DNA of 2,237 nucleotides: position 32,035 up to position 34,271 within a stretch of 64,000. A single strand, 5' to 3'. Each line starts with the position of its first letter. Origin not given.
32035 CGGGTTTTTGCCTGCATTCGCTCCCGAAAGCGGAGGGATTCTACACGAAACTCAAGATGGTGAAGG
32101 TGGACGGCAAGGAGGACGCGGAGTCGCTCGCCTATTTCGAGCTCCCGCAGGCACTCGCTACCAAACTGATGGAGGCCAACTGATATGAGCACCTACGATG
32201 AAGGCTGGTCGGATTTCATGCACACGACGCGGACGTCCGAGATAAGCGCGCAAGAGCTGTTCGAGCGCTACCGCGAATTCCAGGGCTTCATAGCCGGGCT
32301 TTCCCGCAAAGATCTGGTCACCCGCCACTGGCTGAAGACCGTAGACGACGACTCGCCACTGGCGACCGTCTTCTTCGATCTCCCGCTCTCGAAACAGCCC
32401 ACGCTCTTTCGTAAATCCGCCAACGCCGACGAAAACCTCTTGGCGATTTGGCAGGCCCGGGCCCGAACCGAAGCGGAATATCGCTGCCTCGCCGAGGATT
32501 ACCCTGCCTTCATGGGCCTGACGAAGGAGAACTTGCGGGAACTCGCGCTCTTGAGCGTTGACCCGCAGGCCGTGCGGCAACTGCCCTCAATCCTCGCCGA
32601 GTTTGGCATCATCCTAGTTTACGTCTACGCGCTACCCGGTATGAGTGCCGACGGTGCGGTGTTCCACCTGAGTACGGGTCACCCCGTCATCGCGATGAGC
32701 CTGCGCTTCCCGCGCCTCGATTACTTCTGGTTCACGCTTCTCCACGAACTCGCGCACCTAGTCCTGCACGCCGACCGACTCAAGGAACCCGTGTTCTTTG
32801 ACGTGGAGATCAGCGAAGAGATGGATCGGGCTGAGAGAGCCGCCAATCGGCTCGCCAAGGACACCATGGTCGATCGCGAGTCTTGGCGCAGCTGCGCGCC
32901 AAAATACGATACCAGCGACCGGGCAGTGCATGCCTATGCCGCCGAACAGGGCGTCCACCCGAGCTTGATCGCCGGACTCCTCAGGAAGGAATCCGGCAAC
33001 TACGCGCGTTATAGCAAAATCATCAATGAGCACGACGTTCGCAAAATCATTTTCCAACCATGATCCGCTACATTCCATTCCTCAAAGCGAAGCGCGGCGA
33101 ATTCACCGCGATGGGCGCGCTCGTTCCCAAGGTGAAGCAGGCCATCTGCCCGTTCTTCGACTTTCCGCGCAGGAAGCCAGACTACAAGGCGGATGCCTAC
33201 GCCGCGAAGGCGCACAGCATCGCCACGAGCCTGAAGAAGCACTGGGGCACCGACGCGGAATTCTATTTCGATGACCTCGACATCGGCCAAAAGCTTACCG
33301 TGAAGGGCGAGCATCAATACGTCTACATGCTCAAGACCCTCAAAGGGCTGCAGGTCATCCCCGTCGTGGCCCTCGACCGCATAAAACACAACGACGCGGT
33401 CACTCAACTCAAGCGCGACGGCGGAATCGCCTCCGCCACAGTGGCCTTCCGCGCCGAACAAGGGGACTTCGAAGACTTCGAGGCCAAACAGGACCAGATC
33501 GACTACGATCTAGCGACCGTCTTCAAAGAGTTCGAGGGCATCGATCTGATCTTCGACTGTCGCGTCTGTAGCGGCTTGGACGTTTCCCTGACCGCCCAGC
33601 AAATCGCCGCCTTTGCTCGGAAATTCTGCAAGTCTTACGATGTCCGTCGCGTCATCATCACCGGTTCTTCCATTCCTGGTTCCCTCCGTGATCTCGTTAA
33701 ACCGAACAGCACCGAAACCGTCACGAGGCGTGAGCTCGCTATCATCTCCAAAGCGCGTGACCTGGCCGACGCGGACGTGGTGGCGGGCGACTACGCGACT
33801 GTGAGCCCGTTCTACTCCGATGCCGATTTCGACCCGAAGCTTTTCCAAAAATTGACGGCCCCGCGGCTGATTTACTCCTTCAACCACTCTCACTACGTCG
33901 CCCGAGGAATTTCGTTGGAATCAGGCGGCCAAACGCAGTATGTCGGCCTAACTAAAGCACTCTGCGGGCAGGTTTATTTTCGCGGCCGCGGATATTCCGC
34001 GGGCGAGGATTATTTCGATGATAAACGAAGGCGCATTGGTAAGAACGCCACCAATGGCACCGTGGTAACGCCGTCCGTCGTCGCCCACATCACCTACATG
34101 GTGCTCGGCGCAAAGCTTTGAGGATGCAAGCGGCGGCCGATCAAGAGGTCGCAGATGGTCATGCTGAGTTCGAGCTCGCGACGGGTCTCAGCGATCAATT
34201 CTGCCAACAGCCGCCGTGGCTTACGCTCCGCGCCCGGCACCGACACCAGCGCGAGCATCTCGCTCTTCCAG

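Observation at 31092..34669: Compact GC-rich five-gene island: candidate uncharacterised defence/abortive-infection system (XRE-HTH / GNAT-like / ImmA-IrrE peptidase / Beta-family / convergent PD-(D/E)xK)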

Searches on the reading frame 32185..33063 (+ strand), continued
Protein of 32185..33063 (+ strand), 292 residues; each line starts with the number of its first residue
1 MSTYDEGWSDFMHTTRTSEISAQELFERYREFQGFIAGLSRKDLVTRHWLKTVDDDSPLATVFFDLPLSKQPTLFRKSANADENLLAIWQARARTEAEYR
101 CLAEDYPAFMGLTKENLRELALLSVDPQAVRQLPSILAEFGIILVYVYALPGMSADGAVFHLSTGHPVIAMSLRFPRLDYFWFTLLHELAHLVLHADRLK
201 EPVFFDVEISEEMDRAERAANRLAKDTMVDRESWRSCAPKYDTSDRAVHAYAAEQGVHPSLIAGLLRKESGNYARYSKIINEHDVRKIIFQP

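Call 113: search_protein_families(library=phrogs, proteins=[window:32185-33063:+], max_evalue=0.001)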
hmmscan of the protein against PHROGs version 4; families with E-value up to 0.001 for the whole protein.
window:32185-33063:+ (292 aa): 5 families
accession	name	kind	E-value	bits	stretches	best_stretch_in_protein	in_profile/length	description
phrog_2439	-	transcription regulation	1.5e-12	48.1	1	136-263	154-274/367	transcriptional regulator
phrog_18577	-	unknown function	4.1e-06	27.3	1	74-238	77-245/332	-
phrog_87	-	other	7.3e-05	23.6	1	136-239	46-138/227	metallo-protease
phrog_1516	-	unknown function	0.0007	20.3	0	182-221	88-132/227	-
phrog_1914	-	unknown function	0.00088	20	0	182-227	95-140/222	-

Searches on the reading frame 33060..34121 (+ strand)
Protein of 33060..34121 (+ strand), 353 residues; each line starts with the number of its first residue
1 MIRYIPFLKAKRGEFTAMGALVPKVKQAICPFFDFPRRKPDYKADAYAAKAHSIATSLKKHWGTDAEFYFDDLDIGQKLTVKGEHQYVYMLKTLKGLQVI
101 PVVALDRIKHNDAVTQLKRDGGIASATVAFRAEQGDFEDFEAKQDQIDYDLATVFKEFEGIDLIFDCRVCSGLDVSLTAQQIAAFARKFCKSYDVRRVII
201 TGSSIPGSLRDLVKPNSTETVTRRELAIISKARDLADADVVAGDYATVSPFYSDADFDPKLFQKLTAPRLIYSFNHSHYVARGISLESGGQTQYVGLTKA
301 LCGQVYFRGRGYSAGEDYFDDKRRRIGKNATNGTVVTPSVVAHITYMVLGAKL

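Call 3: search_protein_families(library=pfam, proteins=[window:33060-34121:+], max_evalue=0.1)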
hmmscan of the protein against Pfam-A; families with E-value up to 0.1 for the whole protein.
window:33060-34121:+ (353 aa): 1 family
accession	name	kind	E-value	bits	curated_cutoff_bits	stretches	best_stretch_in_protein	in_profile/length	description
PF14350.11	Beta_protein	-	3.4e-40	139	27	1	4-348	1-341/342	Beta protein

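Call 4: search_protein_families(library=ncbifam, proteins=[window:33060-34121:+], max_evalue=0.1)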
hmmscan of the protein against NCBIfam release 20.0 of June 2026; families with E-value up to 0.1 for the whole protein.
window:33060-34121:+ (353 aa): 2 families
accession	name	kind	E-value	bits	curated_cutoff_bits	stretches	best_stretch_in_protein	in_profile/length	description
NF004325.0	PRK05718.1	subfamily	0.027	13.8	241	1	91-135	9-53/213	keto-hydroxyglutarate-aldolase/keto-deoxy-phosphogluconate aldolase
TIGR01182.1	eda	subfamily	0.07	12.5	156.05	0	92-135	3-46/204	bifunctional 4-hydroxy-2-oxoglutarate aldolase/2-dehydro-3-deoxy-phosphogluconate aldolase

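Call 5: search_protein_families(library=padloc, proteins=[window:33060-34121:+], max_evalue=0.1)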
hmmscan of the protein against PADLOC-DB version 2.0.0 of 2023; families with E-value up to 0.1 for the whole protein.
window:33060-34121:+ (353 aa): 3 families
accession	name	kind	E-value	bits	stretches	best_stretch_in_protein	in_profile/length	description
PDLC03983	PD-Lambda-2_C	-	1e-34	118.2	1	4-348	7-348/374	-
PDLC03984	PD-Lambda-2_C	-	6e-34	115.7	1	3-324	4-335/377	-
PDLC03985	PD-Lambda-2_C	-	7e-09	34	1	3-116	4-126/192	-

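Call 21: search_dna_similar(query=window:33060-34121:+, collection=phages, mode=protein, max_evalue=0.001, max_rows=25)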
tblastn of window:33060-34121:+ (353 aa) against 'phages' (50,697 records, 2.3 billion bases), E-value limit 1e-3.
No match.

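Call 33: search_solved_structures(query=window:33060-34121:+, max_evalue=10, show_alignments=2)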
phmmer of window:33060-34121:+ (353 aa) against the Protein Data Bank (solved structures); distinct sequences matched with E-value up to 10: 0.

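Call 53: search_solved_structures(query=A3, max_evalue=10, show_alignments=3)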
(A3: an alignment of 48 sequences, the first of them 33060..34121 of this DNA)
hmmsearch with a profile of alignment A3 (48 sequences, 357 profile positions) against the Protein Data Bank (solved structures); distinct sequences matched with E-value up to 10: 3.
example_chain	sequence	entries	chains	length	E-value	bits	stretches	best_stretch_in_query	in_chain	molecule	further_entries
2q6q_A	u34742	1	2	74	0.28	13.3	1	9-67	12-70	Spindle pole body component SPC42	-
2ioy_A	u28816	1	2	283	0.71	11.9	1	39-123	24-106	Periplasmic sugar-binding protein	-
1vhc_A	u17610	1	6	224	2.3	10.2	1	88-134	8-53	Putative KHG/KDPG aldolase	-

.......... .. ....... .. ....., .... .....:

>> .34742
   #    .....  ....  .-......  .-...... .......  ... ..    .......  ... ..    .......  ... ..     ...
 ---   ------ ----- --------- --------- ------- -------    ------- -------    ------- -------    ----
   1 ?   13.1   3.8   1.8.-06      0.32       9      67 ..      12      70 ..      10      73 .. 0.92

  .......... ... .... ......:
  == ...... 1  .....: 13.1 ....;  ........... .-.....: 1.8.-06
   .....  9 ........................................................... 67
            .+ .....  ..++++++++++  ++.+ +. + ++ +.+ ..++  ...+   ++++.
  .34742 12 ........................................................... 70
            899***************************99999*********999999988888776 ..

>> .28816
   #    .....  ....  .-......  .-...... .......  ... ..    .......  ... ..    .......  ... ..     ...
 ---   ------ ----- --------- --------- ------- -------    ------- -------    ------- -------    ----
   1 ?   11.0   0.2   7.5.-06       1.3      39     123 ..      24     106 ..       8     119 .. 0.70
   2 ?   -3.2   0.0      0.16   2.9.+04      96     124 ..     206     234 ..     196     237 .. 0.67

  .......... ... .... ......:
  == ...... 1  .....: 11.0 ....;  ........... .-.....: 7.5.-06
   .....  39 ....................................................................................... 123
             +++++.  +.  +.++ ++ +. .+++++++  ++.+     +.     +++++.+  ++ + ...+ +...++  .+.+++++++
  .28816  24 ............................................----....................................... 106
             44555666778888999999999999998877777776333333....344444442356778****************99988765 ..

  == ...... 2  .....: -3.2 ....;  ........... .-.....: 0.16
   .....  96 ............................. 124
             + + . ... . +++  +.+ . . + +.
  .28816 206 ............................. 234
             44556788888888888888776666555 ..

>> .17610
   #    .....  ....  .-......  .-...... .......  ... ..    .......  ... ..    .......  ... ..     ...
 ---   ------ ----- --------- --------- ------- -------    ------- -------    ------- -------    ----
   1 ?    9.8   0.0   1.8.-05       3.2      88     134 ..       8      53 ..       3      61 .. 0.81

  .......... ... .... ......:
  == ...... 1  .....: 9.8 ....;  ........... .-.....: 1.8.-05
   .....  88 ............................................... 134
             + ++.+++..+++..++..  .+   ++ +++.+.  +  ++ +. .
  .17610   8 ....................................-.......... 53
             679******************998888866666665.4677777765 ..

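Call 59: find_homologous_proteins(query=A3, max_evalue=0.001)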
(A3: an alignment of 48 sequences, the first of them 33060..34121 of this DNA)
Query A3 (48 sequences) (353 aa, profile of the alignment): 313 proteins with E <= 0.001 among 8000 candidates; the best 120 are listed.
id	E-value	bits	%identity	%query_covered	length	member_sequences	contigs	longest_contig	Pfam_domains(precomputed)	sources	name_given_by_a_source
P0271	2.3e-145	502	39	98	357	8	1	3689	PF14350.12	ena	-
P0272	2.5e-144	499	40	99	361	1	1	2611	PF14350.12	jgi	-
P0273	3.3e-144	498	39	99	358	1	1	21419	PF14350.12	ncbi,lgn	-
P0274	1.5e-143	496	36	98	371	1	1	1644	PF14350.12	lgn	-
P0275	9.2e-143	494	35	99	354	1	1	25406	PF14350.12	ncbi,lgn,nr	ncbi:MAG: hypothetical protein PHU40_12165 [Sulfurimonas sp.]|nr:hypothetical protein [Sulfurimonas 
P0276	1.8e-142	493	37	99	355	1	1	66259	PF14350.12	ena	-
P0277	3.1e-142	492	35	99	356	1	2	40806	PF14350.12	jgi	jgi:Beta protein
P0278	4.6e-142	491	38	99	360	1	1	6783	PF14350.12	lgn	-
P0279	2.3e-141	489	39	99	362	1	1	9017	PF14350.12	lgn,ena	-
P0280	1.6e-140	486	36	99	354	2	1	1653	PF14350.12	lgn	-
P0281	2.4e-140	486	38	99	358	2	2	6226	PF14350.12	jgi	jgi:hypothetical protein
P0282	8.5e-140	484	36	99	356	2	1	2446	PF14350.12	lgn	-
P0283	1.9e-139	483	40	98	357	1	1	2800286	PF14350.12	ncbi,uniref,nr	ncbi:beta family protein [Thiovibrio frasassiensis]|uniref:Beta family protein n=1 Tax=Thiovibrio fr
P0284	2.1e-139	483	34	99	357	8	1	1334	PF14350.12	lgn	-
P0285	2.1e-138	479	38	99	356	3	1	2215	PF14350.12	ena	-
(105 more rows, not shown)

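Call 73: predict_structure(alignment_id=A5)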
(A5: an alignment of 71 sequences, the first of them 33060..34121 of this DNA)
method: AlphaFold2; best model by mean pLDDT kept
length: 353 residues; sequences in the alignment: 71
mean_pLDDT: 93.8   pTM: 0.92
mean pLDDT of the five models: 93.8, 93.6, 92.6, 92.3, 92.1
residues with pLDDT >= 90: 291; 70-90: 59; 50-70: 3; < 50: 0
segments of 3 or more residues with pLDDT < 50: none
pLDDT, mean of each block of 10 residues (from residue 1): 95 96 97 92 94 98 97 90 96 97 96 97 97 94 96 97 96 95 97 96 91 93 96 94 92 72 83 96 90 93 97 97 93 91 96 80
secondary structure, 60 per line:
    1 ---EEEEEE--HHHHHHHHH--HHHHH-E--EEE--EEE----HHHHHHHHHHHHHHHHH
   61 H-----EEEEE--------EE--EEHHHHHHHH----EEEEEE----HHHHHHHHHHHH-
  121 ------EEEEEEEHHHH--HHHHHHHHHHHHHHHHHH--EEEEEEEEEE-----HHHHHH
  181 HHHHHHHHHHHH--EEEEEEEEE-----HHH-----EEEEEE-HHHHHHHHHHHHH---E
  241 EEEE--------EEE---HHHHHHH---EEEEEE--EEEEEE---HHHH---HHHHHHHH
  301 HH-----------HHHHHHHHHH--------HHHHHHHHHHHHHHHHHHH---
elements in order: E4-9 H12-20 H23-27 E32-34 E37-39 H44-61 E67-71 H86-93 E98-103 H108-119 E127-133 H134-137 H140-157 E160-169 H175-192 E195-203 E217-222 H224-236 E240-244 E253-255 H259-265 E269-274 E277-282 H286-289 H293-302 H314-323 H332-350

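Call 76: fold_search(model_id=the predicted structure, library=pdb)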
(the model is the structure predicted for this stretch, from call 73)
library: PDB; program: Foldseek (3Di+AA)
matches with E <= 10: 1435; with E <= 0.001: 1
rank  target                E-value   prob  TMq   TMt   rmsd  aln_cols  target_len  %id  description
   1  9ubg_A                8.3e-04  0.96  0.35  0.15  16.1       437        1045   10  Cryo-EM structure of Pyruvate carboxylase from Mycobacterium tuberculosis in complex with Acetyl-CoA and ADP (released 2025-05-07)
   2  3gy1_B                1.0e-03  0.99  0.33  0.31  10.3       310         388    9  CRYSTAL STRUCTURE OF putative mandelate racemase/muconate lactonizing protein from Clostridium beijerinckii NCIMB 8052 (released 2009-04-14)
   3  5z3k_A                1.6e-03  0.99  0.37  0.29  15.9       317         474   14  Crystal structure of glucosidase from Croceicoccus marinus at 1.8 Angstrom resolution (released 2019-01-23)
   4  4qaw_C                1.8e-03  0.97  0.34  0.25   8.3       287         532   10  Structure of modular Xyn30D from Paenibacillus barcinonensis (released 2014-10-08)
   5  4gfs_B                2.5e-03  1.00  0.40  0.53   5.9       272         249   11  1.8 Angstrom Crystal Structure of the 3-Dehydroquinate Dehydratase (aroD) from Salmonella typhimurium LT2 with Nickel  (released 2012-08-15)
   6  8aul_A                2.6e-03  0.98  0.35  0.34   9.0       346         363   11  OPR3 Y190F in complex with 2-methoxyethyl (Z)-2-(hydroxyimino)-3-oxobutanoate (released 2023-03-01)
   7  4nvt_C                2.8e-03  0.99  0.38  0.50   6.5       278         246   12  Crystal Structure of Triosephosphate Isomerase from Brucella melitensis (released 2013-12-18)
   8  2ztj                  3.0e-03  1.00  0.38  0.42   7.2       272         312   13  Crystal structure of homocitrate synthase from Thermus thermophilus complexed with alpha-ketoglutarate (released 2009-10-13)
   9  8qnp_A                3.0e-03  0.99  0.36  0.35   8.1       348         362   10  OPR3 with redesigned loop 6 (9aa) in complex with NADH4 (released 2025-04-09)
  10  5z3k_B                3.2e-03  0.98  0.36  0.28  15.8       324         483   14  Crystal structure of glucosidase from Croceicoccus marinus at 1.8 Angstrom resolution (released 2019-01-23)
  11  8qn1_B                3.2e-03  0.97  0.35  0.34   8.8       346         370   11  OPR3 variant - R283D (released 2024-08-14)
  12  2cw6_C                3.5e-03  0.89  0.32  0.37  13.0       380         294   10  Crystal Structure of Human HMG-CoA Lyase: Insights into Catalysis and the Molecular Basis for Hydroxymethylglutaric Ac (released 2005-12-06)
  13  1hjs_A                4.0e-03  0.96  0.33  0.34   7.6       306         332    7  Structure of two fungal beta-1,4-galactanases: searching for the basis for temperature and pH optimum. (released 2003-06-02)
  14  3o1n_A                4.5e-03  0.99  0.38  0.49   7.6       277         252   11  1.03 Angstrom Crystal Structure of Q236A Mutant Type I Dehydroquinate Dehydratase (aroD) from Salmonella typhimurium (released 2010-08-11)
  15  4c7d_A                4.7e-03  0.57  0.24  0.19  12.3       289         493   10  Structure and activity of the GH20 beta-N-acetylhexosaminidase from Streptomyces coelicolor A3(2) (released 2014-03-12)
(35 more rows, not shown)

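Call 108: fold_search(model_id=the predicted structure, library=viral)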
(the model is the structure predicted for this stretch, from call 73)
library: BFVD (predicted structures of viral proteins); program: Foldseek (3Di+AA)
matches with E <= 10: 837; with E <= 0.001: 2
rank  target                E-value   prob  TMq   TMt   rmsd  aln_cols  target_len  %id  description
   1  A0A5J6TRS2            4.3e-18  1.00  0.81  0.75   3.4       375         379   20  Uncharacterized protein [Gordonia phage Powerball]
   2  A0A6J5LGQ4            5.5e-04  0.93  0.28  0.18  17.3       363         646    8  COG1032 Fe-S oxidoreductase [uncultured Caudovirales phage]
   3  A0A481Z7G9            2.5e-03  0.95  0.30  0.33   8.9       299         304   11  Methylenetetrahydrofolate reductase [Pithovirus LCPAC304]
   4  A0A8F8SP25            4.9e-03  0.95  0.31  0.35   7.7       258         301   13  (no name in the UniProt tables at hand)
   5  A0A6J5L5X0            5.2e-03  0.99  0.39  0.50   6.8       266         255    9  Uncharacterized protein [uncultured Caudovirales phage]
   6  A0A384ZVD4            9.3e-03  0.90  0.36  0.21   8.4       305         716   10  (no name in the UniProt tables at hand)
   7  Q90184                1.1e-02  0.60  0.30  0.19  14.5       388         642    8  Homologies with orf 46 from Ictalurid herpes virus 1 (Fragment) [Salmonid herpesvirus 2]
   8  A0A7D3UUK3            1.6e-02  0.98  0.29  0.39   4.8       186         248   12  Glycerophosphoryl diester phosphodiesterase [Fadolivirus FV1/VV64]
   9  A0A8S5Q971            1.6e-02  0.69  0.26  0.35  12.6       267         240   13  Protein (PgaB), glycoside hydrolase, HYDROLASE, PNAG [Siphoviridae sp. ctjOC2]
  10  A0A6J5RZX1            1.6e-02  0.66  0.26  0.32   9.1       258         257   10  Uncharacterized protein [uncultured Caudovirales phage]
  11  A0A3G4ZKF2            1.7e-02  0.75  0.33  0.34   8.0       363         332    7  Uncharacterized protein [Terrestrivirus sp.]
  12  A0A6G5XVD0            2.0e-02  0.15  0.17  0.15  21.7       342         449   13  (no name in the UniProt tables at hand)
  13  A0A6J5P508            2.1e-02  0.90  0.37  0.42   7.7       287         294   10  Uncharacterized protein [uncultured Caudovirales phage]
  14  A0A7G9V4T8            2.4e-02  0.84  0.30  0.39   7.5       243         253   12  (no name in the UniProt tables at hand)
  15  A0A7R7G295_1          2.4e-02  0.60  0.29  0.13   8.6       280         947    9  (no name in the UniProt tables at hand)
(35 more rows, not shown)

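Call 113: search_protein_families(library=phrogs, proteins=[window:33060-34121:+], max_evalue=0.001)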
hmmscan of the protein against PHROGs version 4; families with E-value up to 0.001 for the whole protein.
window:33060-34121:+ (353 aa): 1 family
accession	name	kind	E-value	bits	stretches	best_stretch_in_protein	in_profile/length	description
phrog_9159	-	unknown function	5.7e-42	145.3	1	2-348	4-347/356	-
